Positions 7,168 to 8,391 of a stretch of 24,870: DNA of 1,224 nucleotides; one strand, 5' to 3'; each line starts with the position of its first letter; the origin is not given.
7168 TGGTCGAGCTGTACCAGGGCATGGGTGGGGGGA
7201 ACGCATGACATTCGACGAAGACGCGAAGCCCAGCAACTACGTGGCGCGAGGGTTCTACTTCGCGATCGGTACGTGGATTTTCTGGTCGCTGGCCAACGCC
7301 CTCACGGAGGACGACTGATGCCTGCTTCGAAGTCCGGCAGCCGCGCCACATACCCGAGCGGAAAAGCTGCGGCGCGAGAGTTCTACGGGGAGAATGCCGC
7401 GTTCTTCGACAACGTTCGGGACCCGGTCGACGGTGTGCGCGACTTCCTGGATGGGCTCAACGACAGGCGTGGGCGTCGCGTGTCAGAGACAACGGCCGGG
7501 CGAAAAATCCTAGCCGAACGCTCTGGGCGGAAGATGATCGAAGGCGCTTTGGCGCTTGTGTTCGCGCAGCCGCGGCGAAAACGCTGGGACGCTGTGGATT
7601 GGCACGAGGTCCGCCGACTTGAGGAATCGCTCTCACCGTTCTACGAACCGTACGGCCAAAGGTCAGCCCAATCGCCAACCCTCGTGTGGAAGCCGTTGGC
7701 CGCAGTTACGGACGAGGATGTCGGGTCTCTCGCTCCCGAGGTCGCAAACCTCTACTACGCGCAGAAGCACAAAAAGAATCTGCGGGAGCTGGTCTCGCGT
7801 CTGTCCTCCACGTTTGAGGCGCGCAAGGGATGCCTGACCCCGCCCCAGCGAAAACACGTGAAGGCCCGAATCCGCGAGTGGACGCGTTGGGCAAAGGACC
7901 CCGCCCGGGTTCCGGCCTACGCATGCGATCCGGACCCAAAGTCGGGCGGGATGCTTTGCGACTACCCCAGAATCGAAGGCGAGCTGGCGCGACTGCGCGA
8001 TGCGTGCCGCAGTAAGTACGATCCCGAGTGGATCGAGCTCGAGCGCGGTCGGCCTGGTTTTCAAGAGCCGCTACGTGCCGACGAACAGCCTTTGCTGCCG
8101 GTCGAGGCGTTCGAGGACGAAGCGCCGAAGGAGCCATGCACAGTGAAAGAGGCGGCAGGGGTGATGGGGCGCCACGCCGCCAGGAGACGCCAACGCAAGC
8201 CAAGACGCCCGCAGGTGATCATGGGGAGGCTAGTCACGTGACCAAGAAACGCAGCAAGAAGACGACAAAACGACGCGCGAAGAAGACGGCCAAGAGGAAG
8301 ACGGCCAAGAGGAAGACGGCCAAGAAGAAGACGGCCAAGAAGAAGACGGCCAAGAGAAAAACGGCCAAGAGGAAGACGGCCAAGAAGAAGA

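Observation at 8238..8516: Histone-H1-like protein made of 13 tandem (K/R)KTAK pentapeptides, encoded by a 15-bp tandem array inside the structural operon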

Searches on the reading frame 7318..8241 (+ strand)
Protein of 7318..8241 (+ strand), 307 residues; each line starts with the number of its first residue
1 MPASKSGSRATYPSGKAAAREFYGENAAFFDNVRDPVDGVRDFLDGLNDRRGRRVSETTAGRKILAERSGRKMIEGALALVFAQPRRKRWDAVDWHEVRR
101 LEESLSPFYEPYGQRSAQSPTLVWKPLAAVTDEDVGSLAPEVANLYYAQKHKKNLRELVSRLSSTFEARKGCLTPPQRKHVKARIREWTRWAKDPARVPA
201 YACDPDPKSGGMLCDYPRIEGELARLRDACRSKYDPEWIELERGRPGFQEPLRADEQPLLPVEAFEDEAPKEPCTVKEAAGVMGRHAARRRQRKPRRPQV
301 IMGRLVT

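Call 25: find_homologous_proteins(query=window:7318-8241:+, max_evalue=0.001)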
Query window:7318-8241:+ (307 aa): 9 proteins with E <= 0.001 among 6086 candidates.
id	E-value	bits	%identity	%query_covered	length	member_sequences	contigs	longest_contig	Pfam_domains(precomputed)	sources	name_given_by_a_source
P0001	5.1e-204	695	100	100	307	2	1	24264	-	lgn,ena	-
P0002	4.9e-136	471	71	97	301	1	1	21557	-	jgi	-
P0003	1.6e-135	470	68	98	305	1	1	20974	-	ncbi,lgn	-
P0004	9.9e-135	467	68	98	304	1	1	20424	-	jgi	-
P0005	1.2e-114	401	60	97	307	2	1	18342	-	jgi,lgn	jgi:hypothetical protein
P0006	3.1e-88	314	48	97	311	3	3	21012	-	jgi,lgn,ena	jgi:hypothetical protein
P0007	2.5e-55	206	45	76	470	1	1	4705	PF20586.4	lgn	-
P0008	3.3e-52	196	38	87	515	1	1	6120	-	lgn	-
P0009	4.3e-52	196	43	82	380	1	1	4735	PF20586.4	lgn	-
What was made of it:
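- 7318..8241 (+): Upstream 307-aa gene: a helical core (residues about 10-250) plus a disordered basic tail. Homologues (call 25).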

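Call 26: find_encoding_contigs(protein=P0002, flank=10000, max_places=3)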
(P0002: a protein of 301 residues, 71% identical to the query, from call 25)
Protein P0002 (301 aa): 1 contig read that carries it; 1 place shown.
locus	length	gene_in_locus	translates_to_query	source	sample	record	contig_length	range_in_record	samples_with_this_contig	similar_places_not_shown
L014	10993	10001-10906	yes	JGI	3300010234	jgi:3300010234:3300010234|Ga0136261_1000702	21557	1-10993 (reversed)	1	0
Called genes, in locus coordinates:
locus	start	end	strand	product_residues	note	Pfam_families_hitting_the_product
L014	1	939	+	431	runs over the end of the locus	PF01446:Rep_1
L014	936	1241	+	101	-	-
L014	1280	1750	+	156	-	PF00436:SSB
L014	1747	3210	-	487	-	-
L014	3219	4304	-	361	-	-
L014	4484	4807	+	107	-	-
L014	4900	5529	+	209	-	-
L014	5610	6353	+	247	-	-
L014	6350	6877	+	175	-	-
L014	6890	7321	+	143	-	-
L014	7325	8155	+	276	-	-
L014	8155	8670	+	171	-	-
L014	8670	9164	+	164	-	-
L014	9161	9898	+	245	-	-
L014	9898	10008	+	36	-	-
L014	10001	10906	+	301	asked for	-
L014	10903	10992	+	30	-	?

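Call 27: find_encoding_contigs(protein=P0003, flank=10000, max_places=3)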
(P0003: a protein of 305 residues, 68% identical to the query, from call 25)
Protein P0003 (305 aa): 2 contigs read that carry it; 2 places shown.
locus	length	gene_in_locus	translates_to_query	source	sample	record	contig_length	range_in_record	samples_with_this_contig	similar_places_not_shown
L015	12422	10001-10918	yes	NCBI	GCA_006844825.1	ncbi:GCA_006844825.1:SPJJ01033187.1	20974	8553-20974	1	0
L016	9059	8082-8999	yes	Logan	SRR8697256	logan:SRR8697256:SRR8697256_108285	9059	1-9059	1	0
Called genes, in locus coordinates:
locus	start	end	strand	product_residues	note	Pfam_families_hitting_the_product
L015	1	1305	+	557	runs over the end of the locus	-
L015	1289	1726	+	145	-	PF00436:SSB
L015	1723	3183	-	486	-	-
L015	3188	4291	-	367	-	-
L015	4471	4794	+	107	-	-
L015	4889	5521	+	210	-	-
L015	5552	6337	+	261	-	-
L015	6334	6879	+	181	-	-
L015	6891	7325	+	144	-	-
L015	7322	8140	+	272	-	-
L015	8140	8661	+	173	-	-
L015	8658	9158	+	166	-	-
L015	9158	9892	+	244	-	-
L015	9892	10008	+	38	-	-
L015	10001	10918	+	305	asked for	-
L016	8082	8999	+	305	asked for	-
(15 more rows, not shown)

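Call 28: find_encoding_contigs(protein=P0006, flank=10000, max_places=3)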
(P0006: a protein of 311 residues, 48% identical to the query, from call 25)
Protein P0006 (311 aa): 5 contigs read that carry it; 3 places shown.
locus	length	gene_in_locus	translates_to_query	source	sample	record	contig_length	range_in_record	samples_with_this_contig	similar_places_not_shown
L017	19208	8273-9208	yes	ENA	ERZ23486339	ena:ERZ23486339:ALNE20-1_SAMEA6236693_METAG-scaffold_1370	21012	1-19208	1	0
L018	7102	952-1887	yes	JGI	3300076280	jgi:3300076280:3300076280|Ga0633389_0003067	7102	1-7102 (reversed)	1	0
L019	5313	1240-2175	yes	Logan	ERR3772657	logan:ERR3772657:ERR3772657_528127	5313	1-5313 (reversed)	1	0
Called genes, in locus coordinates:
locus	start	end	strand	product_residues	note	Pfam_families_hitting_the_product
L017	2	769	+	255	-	?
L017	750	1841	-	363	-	-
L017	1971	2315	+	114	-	-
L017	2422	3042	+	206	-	-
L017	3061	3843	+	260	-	-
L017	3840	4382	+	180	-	-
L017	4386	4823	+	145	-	-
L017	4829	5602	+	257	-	-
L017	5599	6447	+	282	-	-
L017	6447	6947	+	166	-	-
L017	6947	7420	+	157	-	-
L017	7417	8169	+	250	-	-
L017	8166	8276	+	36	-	-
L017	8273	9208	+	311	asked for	-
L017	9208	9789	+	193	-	-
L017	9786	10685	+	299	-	-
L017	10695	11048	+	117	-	-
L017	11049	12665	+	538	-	-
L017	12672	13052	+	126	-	-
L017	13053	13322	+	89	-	-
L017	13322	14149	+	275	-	-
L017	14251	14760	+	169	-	-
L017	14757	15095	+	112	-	-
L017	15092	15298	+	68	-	-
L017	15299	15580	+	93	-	-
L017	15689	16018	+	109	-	-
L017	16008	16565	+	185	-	-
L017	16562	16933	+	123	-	-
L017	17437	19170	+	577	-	-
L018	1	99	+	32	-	?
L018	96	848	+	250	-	-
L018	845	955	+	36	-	-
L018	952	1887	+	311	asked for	-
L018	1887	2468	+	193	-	-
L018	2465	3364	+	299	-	-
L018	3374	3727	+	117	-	-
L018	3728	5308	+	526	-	-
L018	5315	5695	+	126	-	-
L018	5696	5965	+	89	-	-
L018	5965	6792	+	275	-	-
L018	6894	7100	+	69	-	?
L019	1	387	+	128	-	?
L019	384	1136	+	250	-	-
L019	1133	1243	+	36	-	-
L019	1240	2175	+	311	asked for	-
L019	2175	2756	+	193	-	-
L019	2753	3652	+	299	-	-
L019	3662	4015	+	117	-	-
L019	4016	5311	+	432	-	?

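Call 35: find_encoding_contigs(protein=P0004, flank=10000, max_places=3)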
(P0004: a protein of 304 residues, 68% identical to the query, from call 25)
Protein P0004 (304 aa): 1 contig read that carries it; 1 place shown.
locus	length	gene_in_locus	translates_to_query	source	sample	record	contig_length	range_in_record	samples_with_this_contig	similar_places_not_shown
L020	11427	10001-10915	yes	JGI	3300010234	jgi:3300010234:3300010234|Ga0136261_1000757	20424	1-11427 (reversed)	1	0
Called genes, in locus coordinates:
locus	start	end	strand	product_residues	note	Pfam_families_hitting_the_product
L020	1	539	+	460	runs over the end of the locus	PF01446:Rep_1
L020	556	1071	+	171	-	-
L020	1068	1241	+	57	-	-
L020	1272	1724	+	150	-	PF00436:SSB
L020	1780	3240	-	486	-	-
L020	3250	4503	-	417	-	-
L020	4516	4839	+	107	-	-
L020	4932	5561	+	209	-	-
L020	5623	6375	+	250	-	-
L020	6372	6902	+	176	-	-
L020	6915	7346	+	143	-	-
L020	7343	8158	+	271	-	-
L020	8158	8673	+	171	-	-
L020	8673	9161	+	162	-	-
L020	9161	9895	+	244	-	-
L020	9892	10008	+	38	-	-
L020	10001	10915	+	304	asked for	-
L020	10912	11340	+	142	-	-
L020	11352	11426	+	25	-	?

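Call 36: find_encoding_contigs(protein=P0005, flank=10000, max_places=3)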
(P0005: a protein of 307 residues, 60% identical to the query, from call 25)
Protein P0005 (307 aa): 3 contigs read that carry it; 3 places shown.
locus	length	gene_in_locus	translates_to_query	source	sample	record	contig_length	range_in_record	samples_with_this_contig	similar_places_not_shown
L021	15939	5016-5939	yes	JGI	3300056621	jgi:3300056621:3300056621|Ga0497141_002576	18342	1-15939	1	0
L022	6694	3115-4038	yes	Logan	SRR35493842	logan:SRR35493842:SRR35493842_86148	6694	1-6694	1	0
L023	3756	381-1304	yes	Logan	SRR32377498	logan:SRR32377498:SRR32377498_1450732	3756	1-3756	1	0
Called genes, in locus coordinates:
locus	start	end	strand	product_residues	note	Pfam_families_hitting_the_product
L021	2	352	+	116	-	?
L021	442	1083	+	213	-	-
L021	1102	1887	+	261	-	-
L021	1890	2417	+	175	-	-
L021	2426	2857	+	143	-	-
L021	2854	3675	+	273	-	-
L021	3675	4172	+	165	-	-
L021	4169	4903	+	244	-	-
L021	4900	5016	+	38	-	-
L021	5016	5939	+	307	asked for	-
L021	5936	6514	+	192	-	-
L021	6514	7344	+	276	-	-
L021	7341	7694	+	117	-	-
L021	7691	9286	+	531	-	-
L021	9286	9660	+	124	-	-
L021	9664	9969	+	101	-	-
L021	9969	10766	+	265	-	PF01510:Amidase_2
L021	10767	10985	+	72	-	-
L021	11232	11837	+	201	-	-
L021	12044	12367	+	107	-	-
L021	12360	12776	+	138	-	-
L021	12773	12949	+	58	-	-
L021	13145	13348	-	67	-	-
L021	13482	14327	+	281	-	-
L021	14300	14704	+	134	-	PF00436:SSB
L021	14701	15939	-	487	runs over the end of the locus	-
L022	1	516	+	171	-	?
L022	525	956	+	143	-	-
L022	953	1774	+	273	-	-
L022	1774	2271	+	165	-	-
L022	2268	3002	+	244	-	-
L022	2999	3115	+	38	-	-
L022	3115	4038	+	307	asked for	-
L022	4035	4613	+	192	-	-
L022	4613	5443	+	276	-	-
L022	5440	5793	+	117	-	-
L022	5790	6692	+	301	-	?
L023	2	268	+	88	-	?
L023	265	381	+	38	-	-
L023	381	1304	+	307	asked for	-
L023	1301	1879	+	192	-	-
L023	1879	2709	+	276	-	-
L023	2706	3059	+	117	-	-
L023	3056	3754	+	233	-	?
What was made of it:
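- Two related lineages with the same gene set lack the gene (calls 28, 36).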

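Call 42: search_protein_families(library=pfam, max_evalue=0.01, proteins=[P0007, P0008, P0009])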
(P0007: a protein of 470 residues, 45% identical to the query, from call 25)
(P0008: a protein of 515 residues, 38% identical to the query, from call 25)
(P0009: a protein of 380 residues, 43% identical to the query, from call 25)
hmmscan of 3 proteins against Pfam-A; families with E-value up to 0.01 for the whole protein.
P0007 (470 aa): 1 family
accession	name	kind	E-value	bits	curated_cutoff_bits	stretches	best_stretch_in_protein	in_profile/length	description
PF20586.3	DUF6788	-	0.0076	16.8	27.2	0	411-459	18-64/103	Family of unknown function (DUF6788)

P0008 (515 aa): 0 families

P0009 (380 aa): 1 family
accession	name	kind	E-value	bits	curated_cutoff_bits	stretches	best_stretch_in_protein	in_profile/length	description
PF20586.3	DUF6788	-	0.00012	22.6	27.2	1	332-357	27-53/103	Family of unknown function (DUF6788)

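Call 48: find_related_loci(query=A2, collection=genome_contigs, flank=10000)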
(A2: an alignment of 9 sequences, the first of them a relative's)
Query A2 (307 aa) in genome_contigs; peptide patterns used: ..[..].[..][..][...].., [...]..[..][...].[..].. (x = any residue, [..] = any of these).
399 stretches matched a pattern; 8 encode a relative of the query (tblastn E <= 1e-3); 8 distinct loci.
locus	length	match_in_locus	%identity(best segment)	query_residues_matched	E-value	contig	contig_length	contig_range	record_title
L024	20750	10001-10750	41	2-248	1e-59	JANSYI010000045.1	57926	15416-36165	MAG: bacterium isolate bin.47 k141_100554_length_57926_cov_158.9063, whole genome shotgun sequence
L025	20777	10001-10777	40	6-258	5e-58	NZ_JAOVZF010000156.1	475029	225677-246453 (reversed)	Paraliomyxa miuraensis strain SMH-27-4 scf13c36, whole genome shotgun sequence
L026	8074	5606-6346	42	7-248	4e-58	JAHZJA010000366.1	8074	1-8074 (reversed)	MAG: Deltaproteobacteria bacterium isolate P_S1_bin.18 k141_458530, whole genome shotgun sequence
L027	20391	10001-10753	40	3-248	1e-56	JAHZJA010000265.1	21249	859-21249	MAG: Deltaproteobacteria bacterium isolate P_S1_bin.18 k141_349700, whole genome shotgun sequence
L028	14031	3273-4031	40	3-248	3e-56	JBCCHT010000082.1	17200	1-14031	MAG: Myxococcota bacterium isolate P01_B01_bin.73 k141_3194418_length_17200_cov_25.2111, whole genome shotgun sequence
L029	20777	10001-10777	37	9-261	3e-56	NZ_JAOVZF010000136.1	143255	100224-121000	Paraliomyxa miuraensis strain SMH-27-4 scf83c24, whole genome shotgun sequence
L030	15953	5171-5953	35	6-261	2e-53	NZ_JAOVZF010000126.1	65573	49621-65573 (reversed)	Paraliomyxa miuraensis strain SMH-27-4 scf73c34, whole genome shotgun sequence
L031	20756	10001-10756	40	2-248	4e-53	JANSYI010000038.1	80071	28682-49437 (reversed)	MAG: bacterium isolate bin.47 k141_9878_length_80071_cov_159.0045, whole genome shotgun sequence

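Call 60: search_protein_families(library=phrogs, max_evalue=0.01, proteins=[window:7318-8241:+])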
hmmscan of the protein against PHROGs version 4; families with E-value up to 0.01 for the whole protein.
window:7318-8241:+ (307 aa): 0 families

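Call 64: predict_structure(alignment_id=A2)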
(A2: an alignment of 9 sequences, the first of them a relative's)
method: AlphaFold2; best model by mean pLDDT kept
length: 307 residues; sequences in the alignment: 9
mean_pLDDT: 74.4   pTM: 0.48
mean pLDDT of the five models: 74.4, 74.1, 71.3, 70.2, 68.0
residues with pLDDT >= 90: 87; 70-90: 110; 50-70: 55; < 50: 55
segments of 3 or more residues with pLDDT < 50: 1-8, 260-277, 279-307
pLDDT, mean of each block of 10 residues (from residue 1): 42 89 84 90 92 91 94 95 86 86 89 57 56 66 70 86 93 92 90 74 64 75 90 86 79 66 42 48 46 43 36
secondary structure, 60 per line:
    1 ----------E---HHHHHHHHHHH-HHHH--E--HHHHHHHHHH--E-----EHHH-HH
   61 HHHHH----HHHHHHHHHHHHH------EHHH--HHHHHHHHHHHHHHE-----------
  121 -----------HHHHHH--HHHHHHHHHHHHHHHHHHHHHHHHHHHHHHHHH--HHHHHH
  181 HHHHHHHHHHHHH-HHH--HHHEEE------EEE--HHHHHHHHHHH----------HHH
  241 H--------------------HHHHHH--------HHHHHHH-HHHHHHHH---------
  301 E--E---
elements in order: H15-25 H27-30 H36-45 H59-65 H70-82 H95-108 H132-137 H140-172 H175-193 E203-205 E212-214 H217-227 H238-241 H262-267 H276-282 H284-291
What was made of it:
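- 7318..8241 (+): AF2 pLDDT 74, with the tail below 50 (call 64).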

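Call 68: fold_search(model_id=the predicted structure, library=pdb)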
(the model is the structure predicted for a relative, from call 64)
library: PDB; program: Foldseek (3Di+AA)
matches with E <= 10: 39; with E <= 0.001: 0
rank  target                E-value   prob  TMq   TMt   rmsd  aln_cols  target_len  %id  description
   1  6eb0_A                1.9e+00  0.25  0.17  0.11   7.8       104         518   12  STRUCTURE OF 4-HYDROXYPHENYLACETATE 3-MONOOXYGENASE (HPAB), OXYGENASE COMPONENT FROM ESCHERICHIA COLI (released 2019-05-22)
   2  6qyi_A                2.2e+00  0.21  0.16  0.10   7.8        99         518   13  Structure of HPAB from E.coli in complex with FAD (released 2019-06-12)
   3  4oo2_C                2.2e+00  0.18  0.18  0.11  14.7       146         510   13  Streptomyces globisporus C-1027 FAD dependent (S)-3-chloro-&#946;-tyrosine-S-SgcC2 C-5 hydroxylase SgcC apo form (released 2014-02-12)
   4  6b1b_A                2.7e+00  0.20  0.16  0.10   7.8        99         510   13  STRUCTURE OF 4-HYDROXYPHENYLACETATE 3-MONOOXYGENASE (HPAB), OXYGENASE COMPONENT FROM ESCHERICHIA COLI MUTANT XS6 (APO  (released 2019-05-22)
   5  6qyi_B                2.8e+00  0.18  0.16  0.10   7.8        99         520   13  Structure of HPAB from E.coli in complex with FAD (released 2019-06-12)
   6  6xz4_B                3.2e+00  0.02  0.11  0.11  22.1       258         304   13  Crystal structure of TLNRD1 (released 2020-05-27)
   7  9bke_B                3.6e+00  0.16  0.17  0.11   7.9       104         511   12  STRUCTURE OF 4-HYDROXYPHENYLACETATE 3-MONOOXYGENASE (HPAB), OXYGENASE COMPONENT FROM ESCHERICHIA COLI MUTANT XS6 WITH  (released 2024-09-04)
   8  4oo2_A                4.1e+00  0.09  0.16  0.11  11.9       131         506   11  Streptomyces globisporus C-1027 FAD dependent (S)-3-chloro-&#946;-tyrosine-S-SgcC2 C-5 hydroxylase SgcC apo form (released 2014-02-12)
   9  2yyk                  4.5e+00  0.18  0.18  0.12   8.6       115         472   11  Crystal structure of the mutant of HpaB (T198I, A276G, and R466H) (released 2007-09-04)
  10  6b1b_B                4.5e+00  0.12  0.15  0.10   7.8       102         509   14  STRUCTURE OF 4-HYDROXYPHENYLACETATE 3-MONOOXYGENASE (HPAB), OXYGENASE COMPONENT FROM ESCHERICHIA COLI MUTANT XS6 (APO  (released 2019-05-22)
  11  4oo2_D                4.5e+00  0.08  0.16  0.11  11.9       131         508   11  Streptomyces globisporus C-1027 FAD dependent (S)-3-chloro-&#946;-tyrosine-S-SgcC2 C-5 hydroxylase SgcC apo form (released 2014-02-12)
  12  7e8p_D                5.0e+00  0.16  0.18  0.12  14.3       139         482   10  Crystal structure of a Flavin-dependent Monooxygenase HadA wild type complexed with reduced FAD and 4-nitrophenol (released 2021-07-21)
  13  8jgr                  5.0e+00  0.01  0.09  0.07  19.5       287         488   11  Crystal structure of Deinococcus radiodurans exopolyphosphatase in the presence of Pi (released 2024-05-15)
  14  2yyg                  5.2e+00  0.20  0.18  0.12   7.3       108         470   12  Crystal structure of the oxygenase component (HpaB) of 4-hydroxyphenylacetate 3-monooxygenase (released 2007-09-04)
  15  2z6h                  5.2e+00  0.02  0.14  0.11  15.7       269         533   14  Crystal Structure of Beta-Catenin Armadillo Repeat Region and Its C-Terminal domain (released 2008-02-12)
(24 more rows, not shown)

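Call 69: fold_search(model_id=the predicted structure, library=viral)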
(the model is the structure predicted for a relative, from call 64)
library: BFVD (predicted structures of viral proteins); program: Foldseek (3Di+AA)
matches with E <= 10: 55; with E <= 0.001: 0
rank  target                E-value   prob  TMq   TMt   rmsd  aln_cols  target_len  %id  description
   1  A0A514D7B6            1.7e+00  0.08  0.18  0.15  17.4       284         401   10  (no name in the UniProt tables at hand)
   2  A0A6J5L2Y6            2.0e+00  0.04  0.13  0.07  16.2       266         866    9  Uncharacterized protein [uncultured Caudovirales phage]
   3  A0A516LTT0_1          2.5e+00  0.06  0.10  0.04  20.3       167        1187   14  (no name in the UniProt tables at hand)
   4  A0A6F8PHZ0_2          2.5e+00  0.03  0.14  0.07  24.0       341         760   14  (no name in the UniProt tables at hand)
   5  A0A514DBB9            3.6e+00  0.03  0.12  0.07  18.6       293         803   11  (no name in the UniProt tables at hand)
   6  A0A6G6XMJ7            3.6e+00  0.02  0.11  0.07  21.7       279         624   10  (no name in the UniProt tables at hand)
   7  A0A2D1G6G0            4.0e+00  0.09  0.13  0.28  27.5       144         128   15  (no name in the UniProt tables at hand)
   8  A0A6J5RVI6            4.4e+00  0.02  0.13  0.08  31.9       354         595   12  EF-hand domain-containing protein [uncultured Caudovirales phage]
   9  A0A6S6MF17            4.6e+00  0.30  0.17  0.54   5.5        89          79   15  (no name in the UniProt tables at hand)
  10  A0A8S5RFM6            4.6e+00  0.16  0.16  0.05  22.2       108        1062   13  Minor structural protein [virus sp. ctE0n6]
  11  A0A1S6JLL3            4.6e+00  0.08  0.19  0.25  18.7       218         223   15  Tegument protein UL51 [Herpesvirus ateles type 1 (strain Lennette)]
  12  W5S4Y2                4.6e+00  0.04  0.17  0.17  20.6       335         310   10  Uncharacterized protein [Pithovirus sibericum]
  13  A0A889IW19            4.8e+00  0.04  0.17  0.09  19.6       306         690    8  Transactivator [Otarine gammaherpesvirus 4]
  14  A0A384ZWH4            5.0e+00  0.12  0.13  0.24  17.4        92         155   13  Uncharacterized protein [Dickeya phage vB_DsoM_JA13]
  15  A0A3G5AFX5            5.3e+00  0.06  0.16  0.11  14.3       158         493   11  Uncharacterized protein [Solivirus sp.]
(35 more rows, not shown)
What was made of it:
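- The upstream protein's fold matches nothing (calls 68, 69), so its function is unknown.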

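Call 71: find_related_loci(query=A2, collection=viral_contigs, flank=6000)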
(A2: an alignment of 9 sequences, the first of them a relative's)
Query A2 (307 aa) in viral_contigs; peptide patterns used: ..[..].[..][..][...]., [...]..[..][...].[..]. (x = any residue, [..] = any of these).
181 stretches matched a pattern, but none encodes a relative of the query by tblastn (E <= 1e-3).

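Call 72: find_related_loci(query=A2, collection=metagenome_contigs, flank=6000)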
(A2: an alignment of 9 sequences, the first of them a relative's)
Query A2 (307 aa) in metagenome_contigs; peptide patterns used: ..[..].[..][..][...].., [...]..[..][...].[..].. (x = any residue, [..] = any of these).
430 stretches matched a pattern; 7 encode a relative of the query (tblastn E <= 1e-3); 7 distinct loci.
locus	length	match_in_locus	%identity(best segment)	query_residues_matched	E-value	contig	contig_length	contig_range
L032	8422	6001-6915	68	1-306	6e-134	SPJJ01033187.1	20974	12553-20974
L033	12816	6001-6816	39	2-267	6e-58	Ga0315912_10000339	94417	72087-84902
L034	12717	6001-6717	40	3-238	5e-57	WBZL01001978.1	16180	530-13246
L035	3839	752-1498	42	8-248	2e-55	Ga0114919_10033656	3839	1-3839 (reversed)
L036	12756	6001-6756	40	2-248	1e-54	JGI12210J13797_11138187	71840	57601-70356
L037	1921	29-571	37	62-241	5e-36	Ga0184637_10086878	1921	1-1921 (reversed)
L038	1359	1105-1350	42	2-84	2e-10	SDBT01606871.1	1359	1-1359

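Call 77: search_protein_representatives(alignment_id=A2)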
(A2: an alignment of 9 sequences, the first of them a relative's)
Query: 9 sequences, 311 profile positions. Proteins with E-value up to 0.001 (for the whole library): 114; up to 1e-10: 99; up to 1e-30: 52. The best 114 are listed.
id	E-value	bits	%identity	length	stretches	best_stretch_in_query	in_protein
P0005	1.4e-144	497.6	-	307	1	4-310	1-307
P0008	3.2e-116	404.5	-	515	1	5-310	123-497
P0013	1.2e-99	350.0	-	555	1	6-307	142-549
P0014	5.2e-97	341.4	-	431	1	6-262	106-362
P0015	5.3e-94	331.5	-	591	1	8-263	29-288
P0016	2.1e-92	326.3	-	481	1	1-276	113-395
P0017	2.2e-91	322.9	-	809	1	11-301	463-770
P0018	7.3e-91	321.2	-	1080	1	6-260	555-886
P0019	9.0e-91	320.9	-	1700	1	9-294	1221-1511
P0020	8.2e-90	317.7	-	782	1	7-263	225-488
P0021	4.1e-89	315.4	-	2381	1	7-293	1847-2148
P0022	1.2e-87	310.6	-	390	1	8-310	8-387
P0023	1.4e-87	310.4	-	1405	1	5-296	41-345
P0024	1.5e-86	307.0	-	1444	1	6-269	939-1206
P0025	1.7e-85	303.5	-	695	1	4-301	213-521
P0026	3.4e-85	302.6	-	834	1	6-291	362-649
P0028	1.5e-84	300.4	-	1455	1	5-268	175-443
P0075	4.8e-27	111.5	-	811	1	5-233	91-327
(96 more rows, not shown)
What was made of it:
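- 7318..8241 (+): Family of 114 clusters (call 77).
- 114 clusters match the upstream core (call 77).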
